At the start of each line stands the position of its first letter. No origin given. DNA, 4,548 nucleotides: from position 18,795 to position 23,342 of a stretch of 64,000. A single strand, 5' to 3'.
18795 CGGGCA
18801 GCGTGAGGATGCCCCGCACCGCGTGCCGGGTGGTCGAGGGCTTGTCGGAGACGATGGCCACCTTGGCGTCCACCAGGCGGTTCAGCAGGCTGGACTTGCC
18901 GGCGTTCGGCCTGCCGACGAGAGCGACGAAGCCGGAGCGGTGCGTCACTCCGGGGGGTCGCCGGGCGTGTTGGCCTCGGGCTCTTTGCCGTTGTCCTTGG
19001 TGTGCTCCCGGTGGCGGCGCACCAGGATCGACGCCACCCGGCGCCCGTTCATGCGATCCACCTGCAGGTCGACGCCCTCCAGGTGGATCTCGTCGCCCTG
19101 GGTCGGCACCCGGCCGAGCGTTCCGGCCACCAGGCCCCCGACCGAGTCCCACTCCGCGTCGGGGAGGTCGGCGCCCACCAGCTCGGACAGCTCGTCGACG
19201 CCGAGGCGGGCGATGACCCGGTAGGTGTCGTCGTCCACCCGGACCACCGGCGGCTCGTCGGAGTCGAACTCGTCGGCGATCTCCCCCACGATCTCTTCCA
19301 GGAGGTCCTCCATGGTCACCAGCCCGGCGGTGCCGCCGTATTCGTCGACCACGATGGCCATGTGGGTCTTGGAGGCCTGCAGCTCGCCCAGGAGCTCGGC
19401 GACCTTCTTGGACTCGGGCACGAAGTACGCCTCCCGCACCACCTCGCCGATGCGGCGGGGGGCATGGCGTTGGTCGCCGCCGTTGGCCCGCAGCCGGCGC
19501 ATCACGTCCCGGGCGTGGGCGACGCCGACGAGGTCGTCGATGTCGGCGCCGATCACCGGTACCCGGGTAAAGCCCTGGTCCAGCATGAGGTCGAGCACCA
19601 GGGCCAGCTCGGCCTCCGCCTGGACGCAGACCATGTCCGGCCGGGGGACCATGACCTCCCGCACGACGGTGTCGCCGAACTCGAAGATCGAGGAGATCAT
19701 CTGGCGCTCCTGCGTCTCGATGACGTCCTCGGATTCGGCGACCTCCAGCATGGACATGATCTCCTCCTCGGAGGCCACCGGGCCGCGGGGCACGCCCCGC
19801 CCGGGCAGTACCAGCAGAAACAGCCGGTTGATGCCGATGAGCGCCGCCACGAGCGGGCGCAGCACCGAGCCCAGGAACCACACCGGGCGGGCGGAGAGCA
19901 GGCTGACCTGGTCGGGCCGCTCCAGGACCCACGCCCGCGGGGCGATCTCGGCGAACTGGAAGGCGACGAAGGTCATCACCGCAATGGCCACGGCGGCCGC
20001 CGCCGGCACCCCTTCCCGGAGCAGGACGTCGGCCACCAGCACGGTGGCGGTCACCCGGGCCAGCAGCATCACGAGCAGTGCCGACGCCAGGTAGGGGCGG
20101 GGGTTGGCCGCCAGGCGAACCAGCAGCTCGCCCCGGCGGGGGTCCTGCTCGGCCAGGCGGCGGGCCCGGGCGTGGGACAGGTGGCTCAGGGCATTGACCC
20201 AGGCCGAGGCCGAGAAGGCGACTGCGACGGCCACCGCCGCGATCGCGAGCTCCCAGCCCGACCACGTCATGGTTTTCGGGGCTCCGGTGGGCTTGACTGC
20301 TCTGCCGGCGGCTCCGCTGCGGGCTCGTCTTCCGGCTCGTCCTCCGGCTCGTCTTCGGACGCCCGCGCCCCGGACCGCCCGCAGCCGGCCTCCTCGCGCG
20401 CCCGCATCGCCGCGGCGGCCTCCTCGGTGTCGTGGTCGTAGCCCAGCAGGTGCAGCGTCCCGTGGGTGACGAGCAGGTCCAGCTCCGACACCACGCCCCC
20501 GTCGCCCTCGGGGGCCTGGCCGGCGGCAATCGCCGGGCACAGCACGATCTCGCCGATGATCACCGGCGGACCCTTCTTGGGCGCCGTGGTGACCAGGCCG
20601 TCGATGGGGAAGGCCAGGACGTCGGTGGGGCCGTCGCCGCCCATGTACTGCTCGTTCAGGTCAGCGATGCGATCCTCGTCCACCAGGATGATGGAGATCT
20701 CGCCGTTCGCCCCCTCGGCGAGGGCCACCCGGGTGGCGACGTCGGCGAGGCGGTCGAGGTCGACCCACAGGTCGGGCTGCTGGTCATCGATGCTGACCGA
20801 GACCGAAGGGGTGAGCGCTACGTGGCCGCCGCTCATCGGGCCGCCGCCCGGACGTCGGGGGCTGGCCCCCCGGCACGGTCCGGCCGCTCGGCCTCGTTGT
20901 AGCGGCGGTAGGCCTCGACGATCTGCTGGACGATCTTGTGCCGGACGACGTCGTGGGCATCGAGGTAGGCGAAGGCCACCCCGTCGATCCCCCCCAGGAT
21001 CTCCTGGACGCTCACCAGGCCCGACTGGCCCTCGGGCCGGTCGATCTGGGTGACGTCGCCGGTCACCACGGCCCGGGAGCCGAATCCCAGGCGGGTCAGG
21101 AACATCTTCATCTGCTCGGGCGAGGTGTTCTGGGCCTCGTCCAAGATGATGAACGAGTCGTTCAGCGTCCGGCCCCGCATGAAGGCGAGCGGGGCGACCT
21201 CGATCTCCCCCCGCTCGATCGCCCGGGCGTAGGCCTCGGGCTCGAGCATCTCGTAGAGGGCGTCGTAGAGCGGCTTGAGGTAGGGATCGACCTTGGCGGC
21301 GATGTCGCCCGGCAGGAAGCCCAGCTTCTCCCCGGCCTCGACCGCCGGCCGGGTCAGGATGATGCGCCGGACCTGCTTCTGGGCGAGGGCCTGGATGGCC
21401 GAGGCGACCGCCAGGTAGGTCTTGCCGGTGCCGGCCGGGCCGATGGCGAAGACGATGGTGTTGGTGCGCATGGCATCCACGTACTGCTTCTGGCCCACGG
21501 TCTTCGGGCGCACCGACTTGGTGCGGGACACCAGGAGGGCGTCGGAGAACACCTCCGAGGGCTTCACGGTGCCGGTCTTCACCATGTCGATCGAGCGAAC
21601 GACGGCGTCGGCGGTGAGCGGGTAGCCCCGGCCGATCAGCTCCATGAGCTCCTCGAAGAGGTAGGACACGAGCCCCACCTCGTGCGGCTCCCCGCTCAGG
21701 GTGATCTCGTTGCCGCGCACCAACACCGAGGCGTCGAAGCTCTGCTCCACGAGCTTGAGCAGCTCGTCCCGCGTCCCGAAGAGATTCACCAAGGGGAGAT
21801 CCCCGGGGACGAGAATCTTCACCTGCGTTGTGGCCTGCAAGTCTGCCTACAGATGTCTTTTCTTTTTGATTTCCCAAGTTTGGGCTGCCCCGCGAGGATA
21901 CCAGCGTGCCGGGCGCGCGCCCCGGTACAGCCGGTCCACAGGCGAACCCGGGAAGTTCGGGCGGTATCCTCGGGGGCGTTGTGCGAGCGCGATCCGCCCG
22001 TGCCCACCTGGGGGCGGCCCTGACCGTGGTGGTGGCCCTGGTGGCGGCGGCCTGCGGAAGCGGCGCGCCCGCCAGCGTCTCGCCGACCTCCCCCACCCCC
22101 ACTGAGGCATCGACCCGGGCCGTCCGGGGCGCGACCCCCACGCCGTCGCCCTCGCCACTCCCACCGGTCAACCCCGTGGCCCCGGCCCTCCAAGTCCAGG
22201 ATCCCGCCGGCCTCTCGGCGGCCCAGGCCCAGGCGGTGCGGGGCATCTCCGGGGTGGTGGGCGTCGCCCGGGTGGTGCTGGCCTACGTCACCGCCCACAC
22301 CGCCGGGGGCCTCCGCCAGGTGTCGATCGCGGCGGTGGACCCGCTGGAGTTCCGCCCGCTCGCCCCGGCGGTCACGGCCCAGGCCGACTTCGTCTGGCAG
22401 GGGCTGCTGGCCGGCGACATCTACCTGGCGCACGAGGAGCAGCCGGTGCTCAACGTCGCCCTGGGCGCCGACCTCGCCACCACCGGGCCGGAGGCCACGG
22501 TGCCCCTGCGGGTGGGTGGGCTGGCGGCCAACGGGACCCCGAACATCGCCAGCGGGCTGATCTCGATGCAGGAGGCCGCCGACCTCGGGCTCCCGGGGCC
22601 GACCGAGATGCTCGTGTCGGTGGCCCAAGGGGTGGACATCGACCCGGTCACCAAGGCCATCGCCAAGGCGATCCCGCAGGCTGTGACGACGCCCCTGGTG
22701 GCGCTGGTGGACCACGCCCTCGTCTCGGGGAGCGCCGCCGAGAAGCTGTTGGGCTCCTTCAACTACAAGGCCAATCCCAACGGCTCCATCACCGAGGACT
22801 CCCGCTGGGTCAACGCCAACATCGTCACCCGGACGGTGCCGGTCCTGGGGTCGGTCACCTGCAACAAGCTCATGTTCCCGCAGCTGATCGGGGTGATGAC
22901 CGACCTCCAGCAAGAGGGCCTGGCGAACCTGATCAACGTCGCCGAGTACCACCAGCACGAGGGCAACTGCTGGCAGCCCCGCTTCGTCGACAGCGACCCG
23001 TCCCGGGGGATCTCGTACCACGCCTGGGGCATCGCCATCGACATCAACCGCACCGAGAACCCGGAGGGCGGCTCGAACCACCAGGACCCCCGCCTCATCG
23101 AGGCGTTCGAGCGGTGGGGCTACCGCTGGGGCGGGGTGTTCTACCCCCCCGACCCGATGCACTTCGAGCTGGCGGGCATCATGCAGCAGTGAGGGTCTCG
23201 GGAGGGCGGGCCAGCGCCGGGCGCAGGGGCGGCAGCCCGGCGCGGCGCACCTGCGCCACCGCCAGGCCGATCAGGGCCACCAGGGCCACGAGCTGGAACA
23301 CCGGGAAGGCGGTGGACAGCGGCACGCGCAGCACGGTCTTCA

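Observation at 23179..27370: Operon predicted to make a deacetylated envelope glycolipid: UgtP-like GT28 fused to a CE4 deacetylase, plus a second CE4 and a GT87-like GT-C enzyme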

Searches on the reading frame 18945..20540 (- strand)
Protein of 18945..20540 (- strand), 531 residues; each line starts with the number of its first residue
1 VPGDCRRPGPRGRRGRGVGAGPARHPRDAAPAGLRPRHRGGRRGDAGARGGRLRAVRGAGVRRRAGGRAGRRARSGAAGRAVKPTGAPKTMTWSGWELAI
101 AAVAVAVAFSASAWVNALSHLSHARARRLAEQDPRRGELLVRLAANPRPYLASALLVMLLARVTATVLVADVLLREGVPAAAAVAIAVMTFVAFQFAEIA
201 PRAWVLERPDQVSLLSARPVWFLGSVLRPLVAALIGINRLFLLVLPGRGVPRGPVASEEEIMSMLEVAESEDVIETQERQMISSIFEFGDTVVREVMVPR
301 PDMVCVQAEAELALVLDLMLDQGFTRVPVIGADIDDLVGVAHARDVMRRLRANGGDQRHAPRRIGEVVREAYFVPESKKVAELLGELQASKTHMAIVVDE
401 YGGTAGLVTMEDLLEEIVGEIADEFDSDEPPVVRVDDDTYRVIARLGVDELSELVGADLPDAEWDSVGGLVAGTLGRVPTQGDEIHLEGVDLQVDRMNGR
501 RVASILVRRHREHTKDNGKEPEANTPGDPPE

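Call 78: search_protein_families(library=pfam, proteins=[window:18945-20540:-], max_evalue=0.0001)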
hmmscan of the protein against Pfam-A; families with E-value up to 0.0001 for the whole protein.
window:18945-20540:- (531 aa): 3 families
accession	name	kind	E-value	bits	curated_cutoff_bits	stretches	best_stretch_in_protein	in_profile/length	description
PF01595.25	CNNM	-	7.8e-27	94.5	28.4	1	100-278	4-181/181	Cyclin M transmembrane N-terminal domain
PF03471.22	CorC_HlyC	-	1e-16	61.1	27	1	434-509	2-79/81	Transporter associated domain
PF00571.33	CBS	-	1.6e-14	54.4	24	2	293-350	1-55/57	CBS domain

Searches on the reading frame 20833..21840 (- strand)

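Call 78: search_protein_families(library=pfam, proteins=[window:20833-21840:-], max_evalue=0.0001)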
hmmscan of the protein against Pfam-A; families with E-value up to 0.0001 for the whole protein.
window:20833-21840:- (335 aa): 5 families
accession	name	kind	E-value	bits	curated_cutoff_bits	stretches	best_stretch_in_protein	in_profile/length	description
PF02562.22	PhoH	-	6.8e-96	320.1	27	1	110-311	2-204/205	PhoH-like protein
PF13604.12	AAA_30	-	2.5e-08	34.3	27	1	115-267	4-129/191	AAA domain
PF13245.12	AAA_19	-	4.9e-07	30.4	25.1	1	117-266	1-129/134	AAA domain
PF13401.12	AAA_22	-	3.3e-05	24.6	27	0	126-251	4-108/130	AAA domain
PF01695.23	IstB_IS21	-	4.6e-05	23.5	24.1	1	106-154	71-119/238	IstB-like ATP binding protein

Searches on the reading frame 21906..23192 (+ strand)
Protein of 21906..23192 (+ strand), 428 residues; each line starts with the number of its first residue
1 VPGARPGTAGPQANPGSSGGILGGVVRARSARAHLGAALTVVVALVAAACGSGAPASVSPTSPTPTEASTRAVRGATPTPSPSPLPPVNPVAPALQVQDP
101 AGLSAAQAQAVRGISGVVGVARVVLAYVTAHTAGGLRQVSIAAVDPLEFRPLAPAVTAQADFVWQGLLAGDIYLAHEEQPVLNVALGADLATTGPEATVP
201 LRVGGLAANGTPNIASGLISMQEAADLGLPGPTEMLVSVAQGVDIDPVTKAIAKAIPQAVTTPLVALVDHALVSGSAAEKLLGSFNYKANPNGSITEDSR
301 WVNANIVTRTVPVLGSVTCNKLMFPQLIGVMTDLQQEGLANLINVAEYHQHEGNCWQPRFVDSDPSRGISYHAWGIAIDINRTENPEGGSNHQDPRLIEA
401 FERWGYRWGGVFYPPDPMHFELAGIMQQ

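Call 3: search_protein_families(library=pfam, proteins=[window:21906-23192:+], max_evalue=0.01)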
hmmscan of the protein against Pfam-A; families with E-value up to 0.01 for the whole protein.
window:21906-23192:+ (428 aa): 1 family
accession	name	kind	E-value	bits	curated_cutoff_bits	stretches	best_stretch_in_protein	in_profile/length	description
PF13539.11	Peptidase_M15_4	-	8.3e-14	52.4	25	1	366-422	4-70/70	D-alanyl-D-alanine carboxypeptidase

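Call 4: search_protein_families(library=ncbifam, proteins=[window:21906-23192:+], max_evalue=0.01)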
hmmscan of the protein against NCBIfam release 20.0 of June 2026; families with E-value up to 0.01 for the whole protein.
window:21906-23192:+ (428 aa): 1 family
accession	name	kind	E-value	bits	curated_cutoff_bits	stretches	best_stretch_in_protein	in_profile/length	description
NF058595.1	invert_tail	domain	0.0065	16.8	37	1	26-76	48-98/113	lipo-invert putative C-terminal anchoring domain-containing protein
